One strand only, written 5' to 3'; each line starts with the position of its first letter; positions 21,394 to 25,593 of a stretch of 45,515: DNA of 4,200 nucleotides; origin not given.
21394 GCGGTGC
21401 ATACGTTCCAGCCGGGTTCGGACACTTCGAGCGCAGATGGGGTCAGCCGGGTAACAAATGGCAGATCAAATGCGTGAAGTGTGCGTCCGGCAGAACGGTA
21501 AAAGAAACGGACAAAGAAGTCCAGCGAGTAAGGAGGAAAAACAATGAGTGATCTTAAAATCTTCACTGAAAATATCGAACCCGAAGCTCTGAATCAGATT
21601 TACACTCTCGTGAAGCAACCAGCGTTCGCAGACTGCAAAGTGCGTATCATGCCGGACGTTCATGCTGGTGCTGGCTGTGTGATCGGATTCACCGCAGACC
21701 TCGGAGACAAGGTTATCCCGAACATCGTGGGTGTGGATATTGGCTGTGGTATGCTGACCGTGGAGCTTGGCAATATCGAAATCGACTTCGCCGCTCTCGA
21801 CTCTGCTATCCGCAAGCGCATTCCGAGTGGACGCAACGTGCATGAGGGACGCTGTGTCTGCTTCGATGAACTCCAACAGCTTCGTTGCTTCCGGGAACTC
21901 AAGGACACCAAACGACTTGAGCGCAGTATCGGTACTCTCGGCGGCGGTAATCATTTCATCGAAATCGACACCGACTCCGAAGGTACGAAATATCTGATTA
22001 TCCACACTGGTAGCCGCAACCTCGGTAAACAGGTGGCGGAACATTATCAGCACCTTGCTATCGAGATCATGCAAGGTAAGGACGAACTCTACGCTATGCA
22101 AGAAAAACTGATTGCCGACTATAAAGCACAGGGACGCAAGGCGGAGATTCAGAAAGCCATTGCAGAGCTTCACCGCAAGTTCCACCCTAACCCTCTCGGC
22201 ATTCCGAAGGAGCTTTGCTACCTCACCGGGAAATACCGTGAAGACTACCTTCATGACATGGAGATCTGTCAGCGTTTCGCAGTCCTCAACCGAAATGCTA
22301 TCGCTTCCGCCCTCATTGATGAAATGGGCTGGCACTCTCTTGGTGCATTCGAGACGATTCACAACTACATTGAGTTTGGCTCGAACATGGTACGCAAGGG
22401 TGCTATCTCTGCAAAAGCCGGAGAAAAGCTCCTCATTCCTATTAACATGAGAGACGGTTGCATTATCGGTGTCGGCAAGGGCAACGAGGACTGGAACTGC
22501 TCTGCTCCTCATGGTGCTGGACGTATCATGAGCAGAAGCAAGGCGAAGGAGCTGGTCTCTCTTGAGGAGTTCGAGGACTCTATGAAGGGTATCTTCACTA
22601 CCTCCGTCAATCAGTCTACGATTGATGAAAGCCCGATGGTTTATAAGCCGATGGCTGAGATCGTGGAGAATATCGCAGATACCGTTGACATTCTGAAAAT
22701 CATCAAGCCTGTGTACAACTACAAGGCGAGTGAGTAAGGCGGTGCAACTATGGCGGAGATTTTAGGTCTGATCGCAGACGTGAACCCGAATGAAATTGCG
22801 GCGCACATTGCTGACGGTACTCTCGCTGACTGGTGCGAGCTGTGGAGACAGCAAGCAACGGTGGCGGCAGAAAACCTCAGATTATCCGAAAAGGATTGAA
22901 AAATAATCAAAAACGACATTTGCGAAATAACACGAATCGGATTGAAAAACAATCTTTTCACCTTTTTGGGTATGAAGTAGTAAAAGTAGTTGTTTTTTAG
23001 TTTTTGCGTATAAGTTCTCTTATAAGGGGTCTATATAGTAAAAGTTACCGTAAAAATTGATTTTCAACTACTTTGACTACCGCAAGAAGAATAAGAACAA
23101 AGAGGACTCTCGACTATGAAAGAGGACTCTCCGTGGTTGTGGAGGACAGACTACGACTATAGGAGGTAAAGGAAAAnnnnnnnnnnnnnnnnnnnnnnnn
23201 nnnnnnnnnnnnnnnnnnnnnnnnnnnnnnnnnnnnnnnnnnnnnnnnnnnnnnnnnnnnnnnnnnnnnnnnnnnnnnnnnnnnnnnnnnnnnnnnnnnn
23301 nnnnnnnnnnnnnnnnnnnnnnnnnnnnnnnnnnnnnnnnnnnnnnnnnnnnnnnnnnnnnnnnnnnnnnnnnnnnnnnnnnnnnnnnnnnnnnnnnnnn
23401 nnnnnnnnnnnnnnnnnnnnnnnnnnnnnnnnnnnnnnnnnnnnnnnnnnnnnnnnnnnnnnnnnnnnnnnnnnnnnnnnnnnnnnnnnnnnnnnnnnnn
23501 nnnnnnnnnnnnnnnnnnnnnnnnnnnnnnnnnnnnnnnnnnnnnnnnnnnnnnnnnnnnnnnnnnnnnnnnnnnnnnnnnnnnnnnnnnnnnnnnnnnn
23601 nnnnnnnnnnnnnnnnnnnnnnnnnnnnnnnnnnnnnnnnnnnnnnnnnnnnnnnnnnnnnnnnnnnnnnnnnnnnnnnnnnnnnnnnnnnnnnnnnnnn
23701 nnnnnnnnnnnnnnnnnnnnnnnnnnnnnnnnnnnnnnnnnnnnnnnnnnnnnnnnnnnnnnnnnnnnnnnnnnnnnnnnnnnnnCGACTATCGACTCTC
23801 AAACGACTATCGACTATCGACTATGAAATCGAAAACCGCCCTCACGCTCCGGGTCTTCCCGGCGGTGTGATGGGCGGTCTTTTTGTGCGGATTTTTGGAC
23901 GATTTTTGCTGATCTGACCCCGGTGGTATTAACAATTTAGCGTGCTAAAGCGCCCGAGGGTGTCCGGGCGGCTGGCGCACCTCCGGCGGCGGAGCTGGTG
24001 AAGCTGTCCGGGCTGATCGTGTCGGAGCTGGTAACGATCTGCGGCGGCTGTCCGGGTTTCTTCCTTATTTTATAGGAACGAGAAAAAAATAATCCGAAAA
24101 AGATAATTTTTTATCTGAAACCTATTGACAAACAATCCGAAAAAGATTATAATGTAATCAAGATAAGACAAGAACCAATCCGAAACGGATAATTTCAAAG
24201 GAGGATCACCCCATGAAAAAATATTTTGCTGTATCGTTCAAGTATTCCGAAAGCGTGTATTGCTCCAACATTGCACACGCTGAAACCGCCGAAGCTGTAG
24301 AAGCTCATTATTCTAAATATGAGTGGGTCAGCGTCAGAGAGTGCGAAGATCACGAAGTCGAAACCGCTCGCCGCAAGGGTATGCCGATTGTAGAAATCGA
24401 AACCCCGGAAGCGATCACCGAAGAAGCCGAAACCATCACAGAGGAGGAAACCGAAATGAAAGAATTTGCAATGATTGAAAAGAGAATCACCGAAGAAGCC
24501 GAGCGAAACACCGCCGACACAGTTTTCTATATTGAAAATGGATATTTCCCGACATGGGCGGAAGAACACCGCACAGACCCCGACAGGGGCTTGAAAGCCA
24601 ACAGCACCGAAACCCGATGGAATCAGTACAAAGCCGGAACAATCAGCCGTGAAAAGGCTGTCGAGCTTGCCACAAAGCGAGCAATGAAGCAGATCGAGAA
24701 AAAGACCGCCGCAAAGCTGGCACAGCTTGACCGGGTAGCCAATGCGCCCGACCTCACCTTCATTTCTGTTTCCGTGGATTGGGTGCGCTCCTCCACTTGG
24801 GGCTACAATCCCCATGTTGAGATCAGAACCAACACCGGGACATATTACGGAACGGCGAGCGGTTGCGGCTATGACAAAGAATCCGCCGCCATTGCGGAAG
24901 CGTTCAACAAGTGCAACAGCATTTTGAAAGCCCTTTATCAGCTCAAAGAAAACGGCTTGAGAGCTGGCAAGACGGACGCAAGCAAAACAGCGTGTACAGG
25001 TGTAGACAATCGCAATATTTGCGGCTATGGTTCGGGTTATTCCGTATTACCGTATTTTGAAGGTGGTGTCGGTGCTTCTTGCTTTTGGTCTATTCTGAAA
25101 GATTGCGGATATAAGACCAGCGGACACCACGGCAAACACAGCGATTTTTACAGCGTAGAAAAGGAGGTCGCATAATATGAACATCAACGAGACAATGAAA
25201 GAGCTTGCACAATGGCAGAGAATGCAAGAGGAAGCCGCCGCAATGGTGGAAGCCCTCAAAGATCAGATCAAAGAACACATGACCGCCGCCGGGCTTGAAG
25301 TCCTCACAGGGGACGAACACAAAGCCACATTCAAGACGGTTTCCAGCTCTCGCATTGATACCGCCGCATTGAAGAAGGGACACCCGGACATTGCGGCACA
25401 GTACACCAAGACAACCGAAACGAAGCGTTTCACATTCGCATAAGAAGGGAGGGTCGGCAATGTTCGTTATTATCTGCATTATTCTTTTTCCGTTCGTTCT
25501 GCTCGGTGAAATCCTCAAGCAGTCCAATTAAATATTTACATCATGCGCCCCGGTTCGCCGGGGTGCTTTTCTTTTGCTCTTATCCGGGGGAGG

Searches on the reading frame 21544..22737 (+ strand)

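Call 6: search_protein_families(library=pfam, proteins=[window:21544-22737:+], max_evalue=0.01)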
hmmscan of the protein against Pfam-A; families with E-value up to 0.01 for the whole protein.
window:21544-22737:+ (397 aa): 1 family
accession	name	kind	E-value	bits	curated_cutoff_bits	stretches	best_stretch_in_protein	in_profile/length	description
PF01139.22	RtcB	-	1.9e-57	195.8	27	2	120-394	138-425/426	tRNA-splicing ligase RtcB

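Call 7: search_protein_families(library=phrogs, proteins=[window:21544-22737:+], max_evalue=0.001)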
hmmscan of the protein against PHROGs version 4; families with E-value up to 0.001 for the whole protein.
window:21544-22737:+ (397 aa): 2 families
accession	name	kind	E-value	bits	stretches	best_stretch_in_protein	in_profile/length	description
phrog_1075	-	DNA, RNA and nucleotide metabolism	1.4e-128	430.9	1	3-397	65-443/459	tRNA splicing ligase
phrog_32430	-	DNA, RNA and nucleotide metabolism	1.7e-49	168.1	1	262-395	3-138/139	tRNA splicing ligase RtcB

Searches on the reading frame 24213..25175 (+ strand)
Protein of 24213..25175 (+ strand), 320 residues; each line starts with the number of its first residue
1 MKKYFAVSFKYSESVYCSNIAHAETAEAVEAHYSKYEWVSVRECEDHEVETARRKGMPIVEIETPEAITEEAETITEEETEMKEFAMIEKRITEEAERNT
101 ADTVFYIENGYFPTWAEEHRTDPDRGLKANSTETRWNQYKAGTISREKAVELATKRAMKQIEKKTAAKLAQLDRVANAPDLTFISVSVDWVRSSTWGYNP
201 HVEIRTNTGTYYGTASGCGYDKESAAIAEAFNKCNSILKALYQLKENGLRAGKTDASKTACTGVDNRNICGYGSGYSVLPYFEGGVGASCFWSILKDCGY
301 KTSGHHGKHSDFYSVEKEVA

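Call 6: search_protein_families(library=pfam, proteins=[window:24213-25175:+], max_evalue=0.01)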
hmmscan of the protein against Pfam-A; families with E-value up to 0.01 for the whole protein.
window:24213-25175:+ (320 aa): 0 families

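Call 7: search_protein_families(library=phrogs, proteins=[window:24213-25175:+], max_evalue=0.001)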
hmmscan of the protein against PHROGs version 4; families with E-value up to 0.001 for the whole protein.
window:24213-25175:+ (320 aa): 1 family
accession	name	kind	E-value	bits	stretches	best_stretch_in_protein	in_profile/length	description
phrog_7028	-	unknown function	0.00058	21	0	201-234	64-97/130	-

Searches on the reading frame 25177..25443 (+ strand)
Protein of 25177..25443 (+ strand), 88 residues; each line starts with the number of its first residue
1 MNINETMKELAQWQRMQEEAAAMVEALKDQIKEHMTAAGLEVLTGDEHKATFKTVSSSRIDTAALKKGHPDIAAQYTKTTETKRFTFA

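Call 6: search_protein_families(library=pfam, proteins=[window:25177-25443:+], max_evalue=0.01)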
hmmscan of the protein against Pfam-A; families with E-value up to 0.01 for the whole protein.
window:25177-25443:+ (88 aa): 1 family
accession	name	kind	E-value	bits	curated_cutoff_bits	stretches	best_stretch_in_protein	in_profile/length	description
PF04468.17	PSP1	-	0.0038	18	27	1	6-67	8-71/86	PSP1 C-terminal conserved region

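Call 7: search_protein_families(library=phrogs, proteins=[window:25177-25443:+], max_evalue=0.001)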
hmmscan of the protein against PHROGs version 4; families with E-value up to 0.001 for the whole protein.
window:25177-25443:+ (88 aa): 4 families
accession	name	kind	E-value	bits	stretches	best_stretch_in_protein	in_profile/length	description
phrog_6244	-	unknown function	2.1e-13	51.7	1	5-83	19-98/107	-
phrog_434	-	DNA, RNA and nucleotide metabolism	2.4e-10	41.2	1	4-86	275-360/372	RecE-like recombination exonuclease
phrog_1956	-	unknown function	4.9e-07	30.8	1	11-86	15-89/93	-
phrog_34398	-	unknown function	6.9e-05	23.8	1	5-67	12-74/149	-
